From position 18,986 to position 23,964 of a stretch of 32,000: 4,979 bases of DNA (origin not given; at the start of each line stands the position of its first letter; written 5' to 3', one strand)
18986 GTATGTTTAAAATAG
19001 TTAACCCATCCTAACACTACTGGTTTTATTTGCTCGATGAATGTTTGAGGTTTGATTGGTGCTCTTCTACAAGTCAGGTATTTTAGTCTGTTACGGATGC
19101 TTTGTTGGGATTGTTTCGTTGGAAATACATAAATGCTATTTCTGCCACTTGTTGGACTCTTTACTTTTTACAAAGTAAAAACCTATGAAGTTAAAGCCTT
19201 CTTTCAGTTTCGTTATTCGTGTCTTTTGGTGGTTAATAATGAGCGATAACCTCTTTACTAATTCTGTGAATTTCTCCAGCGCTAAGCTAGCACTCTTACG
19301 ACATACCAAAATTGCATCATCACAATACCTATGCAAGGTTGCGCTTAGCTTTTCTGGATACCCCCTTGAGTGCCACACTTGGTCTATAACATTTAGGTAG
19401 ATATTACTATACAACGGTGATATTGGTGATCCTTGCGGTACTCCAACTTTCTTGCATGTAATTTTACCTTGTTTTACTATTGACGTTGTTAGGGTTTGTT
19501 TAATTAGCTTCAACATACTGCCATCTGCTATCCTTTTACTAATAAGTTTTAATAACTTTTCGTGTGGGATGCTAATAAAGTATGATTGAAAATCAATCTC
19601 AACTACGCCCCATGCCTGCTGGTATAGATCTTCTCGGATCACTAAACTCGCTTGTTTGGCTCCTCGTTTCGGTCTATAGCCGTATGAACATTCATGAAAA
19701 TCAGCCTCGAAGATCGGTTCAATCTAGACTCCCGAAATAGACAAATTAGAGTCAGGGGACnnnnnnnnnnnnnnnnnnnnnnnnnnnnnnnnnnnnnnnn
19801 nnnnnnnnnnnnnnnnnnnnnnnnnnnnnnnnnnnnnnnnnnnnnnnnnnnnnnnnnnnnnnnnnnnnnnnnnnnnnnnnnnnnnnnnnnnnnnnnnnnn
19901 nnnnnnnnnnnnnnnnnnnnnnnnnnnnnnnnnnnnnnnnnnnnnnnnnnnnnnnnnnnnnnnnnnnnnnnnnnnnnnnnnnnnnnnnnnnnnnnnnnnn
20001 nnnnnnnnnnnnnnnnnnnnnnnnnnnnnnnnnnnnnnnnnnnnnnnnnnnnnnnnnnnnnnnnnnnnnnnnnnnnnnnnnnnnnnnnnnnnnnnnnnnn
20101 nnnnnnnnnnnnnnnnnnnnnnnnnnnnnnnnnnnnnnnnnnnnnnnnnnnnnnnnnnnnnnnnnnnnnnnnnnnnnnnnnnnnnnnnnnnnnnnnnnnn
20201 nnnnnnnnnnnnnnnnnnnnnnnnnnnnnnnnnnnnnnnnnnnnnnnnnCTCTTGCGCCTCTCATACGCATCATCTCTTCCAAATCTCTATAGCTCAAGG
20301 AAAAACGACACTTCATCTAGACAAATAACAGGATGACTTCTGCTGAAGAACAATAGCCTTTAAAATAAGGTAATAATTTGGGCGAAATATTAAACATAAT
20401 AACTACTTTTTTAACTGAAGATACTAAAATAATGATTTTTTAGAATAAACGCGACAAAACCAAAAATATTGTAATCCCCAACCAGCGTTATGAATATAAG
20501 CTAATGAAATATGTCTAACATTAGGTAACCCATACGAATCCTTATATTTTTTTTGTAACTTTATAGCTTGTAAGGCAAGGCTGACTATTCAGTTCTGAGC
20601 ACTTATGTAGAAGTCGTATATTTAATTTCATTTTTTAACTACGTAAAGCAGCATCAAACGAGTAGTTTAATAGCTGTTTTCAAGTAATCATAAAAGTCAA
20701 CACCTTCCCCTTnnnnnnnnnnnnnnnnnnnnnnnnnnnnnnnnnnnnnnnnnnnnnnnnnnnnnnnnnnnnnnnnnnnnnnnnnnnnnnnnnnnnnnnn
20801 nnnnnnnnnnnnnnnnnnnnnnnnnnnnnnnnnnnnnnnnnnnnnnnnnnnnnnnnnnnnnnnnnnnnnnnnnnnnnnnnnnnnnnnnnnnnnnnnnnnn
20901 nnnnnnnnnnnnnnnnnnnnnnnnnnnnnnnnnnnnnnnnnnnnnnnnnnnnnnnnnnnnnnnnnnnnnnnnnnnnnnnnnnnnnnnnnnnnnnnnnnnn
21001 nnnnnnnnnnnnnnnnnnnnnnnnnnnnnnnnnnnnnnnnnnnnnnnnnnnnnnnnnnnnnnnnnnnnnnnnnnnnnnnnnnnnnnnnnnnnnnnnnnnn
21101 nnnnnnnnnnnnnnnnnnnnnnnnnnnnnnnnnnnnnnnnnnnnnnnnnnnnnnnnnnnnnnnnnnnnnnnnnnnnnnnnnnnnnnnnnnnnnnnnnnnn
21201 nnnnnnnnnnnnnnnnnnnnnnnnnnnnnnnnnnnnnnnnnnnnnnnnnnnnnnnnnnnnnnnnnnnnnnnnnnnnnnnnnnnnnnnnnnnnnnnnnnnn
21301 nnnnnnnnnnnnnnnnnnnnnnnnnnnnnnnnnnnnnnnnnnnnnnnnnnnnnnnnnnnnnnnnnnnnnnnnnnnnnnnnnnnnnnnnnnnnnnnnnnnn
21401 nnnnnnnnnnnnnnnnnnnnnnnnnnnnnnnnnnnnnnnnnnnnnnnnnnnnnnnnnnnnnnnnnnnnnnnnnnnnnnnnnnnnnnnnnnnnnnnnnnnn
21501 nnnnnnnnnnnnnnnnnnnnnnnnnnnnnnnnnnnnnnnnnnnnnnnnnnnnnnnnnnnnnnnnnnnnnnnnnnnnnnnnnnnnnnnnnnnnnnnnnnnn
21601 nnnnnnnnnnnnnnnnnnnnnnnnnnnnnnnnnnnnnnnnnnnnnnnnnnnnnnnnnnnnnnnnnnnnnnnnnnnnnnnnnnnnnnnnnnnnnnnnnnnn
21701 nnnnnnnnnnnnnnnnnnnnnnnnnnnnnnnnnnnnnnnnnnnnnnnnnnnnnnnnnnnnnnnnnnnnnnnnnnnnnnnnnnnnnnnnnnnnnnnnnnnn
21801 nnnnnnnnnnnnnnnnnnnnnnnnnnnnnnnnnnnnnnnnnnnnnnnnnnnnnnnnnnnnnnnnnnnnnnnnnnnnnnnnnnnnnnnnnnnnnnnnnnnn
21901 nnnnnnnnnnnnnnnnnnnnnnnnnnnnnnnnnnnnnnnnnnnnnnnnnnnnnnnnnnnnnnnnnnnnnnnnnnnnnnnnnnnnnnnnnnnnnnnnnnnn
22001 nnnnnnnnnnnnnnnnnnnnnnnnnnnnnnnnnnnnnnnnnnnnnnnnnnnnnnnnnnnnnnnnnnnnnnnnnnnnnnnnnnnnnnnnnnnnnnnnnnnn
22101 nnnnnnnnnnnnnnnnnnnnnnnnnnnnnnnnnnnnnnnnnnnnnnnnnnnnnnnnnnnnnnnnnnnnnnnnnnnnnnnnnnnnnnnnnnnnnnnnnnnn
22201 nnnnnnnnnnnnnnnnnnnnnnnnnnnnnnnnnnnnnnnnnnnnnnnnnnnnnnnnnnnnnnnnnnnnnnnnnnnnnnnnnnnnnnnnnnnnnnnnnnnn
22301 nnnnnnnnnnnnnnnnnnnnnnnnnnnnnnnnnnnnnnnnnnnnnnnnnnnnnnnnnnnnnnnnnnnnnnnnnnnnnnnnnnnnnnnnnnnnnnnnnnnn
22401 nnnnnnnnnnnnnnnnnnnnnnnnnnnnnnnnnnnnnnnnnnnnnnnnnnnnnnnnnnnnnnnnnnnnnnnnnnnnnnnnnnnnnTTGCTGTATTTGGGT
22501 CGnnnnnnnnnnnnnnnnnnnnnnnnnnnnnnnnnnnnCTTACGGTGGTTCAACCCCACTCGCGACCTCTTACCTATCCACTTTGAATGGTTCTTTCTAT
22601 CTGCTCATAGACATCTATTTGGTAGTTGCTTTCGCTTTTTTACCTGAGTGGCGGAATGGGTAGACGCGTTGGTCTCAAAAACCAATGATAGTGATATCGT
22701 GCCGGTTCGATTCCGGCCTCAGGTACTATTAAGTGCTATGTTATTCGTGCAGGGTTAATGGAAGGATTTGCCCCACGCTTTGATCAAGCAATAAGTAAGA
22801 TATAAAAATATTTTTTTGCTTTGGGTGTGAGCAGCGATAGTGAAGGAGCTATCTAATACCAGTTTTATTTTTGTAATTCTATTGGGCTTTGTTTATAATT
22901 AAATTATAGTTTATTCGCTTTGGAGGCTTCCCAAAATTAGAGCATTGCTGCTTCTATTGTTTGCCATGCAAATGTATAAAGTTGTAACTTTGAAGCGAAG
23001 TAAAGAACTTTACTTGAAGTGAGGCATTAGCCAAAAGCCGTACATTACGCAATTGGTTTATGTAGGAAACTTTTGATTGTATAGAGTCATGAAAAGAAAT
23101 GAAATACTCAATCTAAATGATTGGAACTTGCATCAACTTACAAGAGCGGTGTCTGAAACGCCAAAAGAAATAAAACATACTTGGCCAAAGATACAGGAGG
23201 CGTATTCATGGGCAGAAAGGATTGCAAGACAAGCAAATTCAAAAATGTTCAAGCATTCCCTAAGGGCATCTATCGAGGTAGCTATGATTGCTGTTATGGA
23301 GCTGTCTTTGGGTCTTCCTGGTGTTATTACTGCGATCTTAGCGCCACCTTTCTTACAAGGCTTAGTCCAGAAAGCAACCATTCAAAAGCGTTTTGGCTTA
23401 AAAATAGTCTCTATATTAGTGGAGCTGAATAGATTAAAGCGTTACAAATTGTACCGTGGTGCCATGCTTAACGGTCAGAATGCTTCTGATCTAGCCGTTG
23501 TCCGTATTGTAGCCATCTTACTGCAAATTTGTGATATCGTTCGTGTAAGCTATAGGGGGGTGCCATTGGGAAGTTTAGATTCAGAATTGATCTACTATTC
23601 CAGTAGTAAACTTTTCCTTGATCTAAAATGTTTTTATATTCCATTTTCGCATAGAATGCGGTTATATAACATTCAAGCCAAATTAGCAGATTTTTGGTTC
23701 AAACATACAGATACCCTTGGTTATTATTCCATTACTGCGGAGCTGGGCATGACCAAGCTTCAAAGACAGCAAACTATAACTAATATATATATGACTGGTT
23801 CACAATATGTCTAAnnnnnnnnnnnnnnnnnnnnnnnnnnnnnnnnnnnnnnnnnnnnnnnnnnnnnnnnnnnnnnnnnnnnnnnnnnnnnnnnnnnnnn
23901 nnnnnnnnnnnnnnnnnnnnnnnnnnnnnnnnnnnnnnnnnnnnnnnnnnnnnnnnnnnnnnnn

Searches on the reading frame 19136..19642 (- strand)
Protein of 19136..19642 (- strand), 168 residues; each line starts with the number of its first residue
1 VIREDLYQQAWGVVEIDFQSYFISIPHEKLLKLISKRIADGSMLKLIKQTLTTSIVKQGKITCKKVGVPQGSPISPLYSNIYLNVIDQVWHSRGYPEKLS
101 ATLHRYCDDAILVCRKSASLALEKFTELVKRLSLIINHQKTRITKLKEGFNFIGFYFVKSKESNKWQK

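Call 63: search_protein_families(library=pfam, proteins=[window:19136-19642:-], max_evalue=0.001)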
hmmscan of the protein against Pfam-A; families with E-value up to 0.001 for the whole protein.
window:19136-19642:- (168 aa): 2 families
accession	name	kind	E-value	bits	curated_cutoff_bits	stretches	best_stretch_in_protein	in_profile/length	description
PF00078.32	RVT_1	-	3.2e-22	79.7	29.6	1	8-156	65-204/205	Reverse transcriptase (RNA-dependent DNA polymerase)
PF00680.25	RdRP_1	-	0.00035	19.9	23.9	1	53-160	276-393/450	Viral RNA-dependent RNA polymerase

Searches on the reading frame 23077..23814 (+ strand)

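Call 3: search_protein_families(library=pfam, proteins=[window:23077-23814:+], max_evalue=10)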
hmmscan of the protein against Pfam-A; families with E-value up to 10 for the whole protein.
window:23077-23814:+ (245 aa): 1 family
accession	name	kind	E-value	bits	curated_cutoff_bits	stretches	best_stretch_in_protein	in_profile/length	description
PF13328.12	HD_4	-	6.6e-05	23.1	27.2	1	42-143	1-100/156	HD domain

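Call 4: search_protein_families(library=ncbifam, proteins=[window:23077-23814:+], max_evalue=10)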
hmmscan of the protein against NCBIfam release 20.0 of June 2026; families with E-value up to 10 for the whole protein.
window:23077-23814:+ (245 aa): 3 families
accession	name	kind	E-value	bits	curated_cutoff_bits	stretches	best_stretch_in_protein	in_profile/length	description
TIGR00691.1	spoT_relA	subfamily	0.0041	15.5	499.2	1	97-237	55-191/687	RelA/SpoT family protein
NF008124.0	PRK10872.1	equivalog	0.014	14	728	1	53-237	47-232/744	GTP diphosphokinase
NF042937.1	leader_Ms4533A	equivalog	0.24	11.7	31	1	57-73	1-19/30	Ms4533A family Cys-rich leader peptide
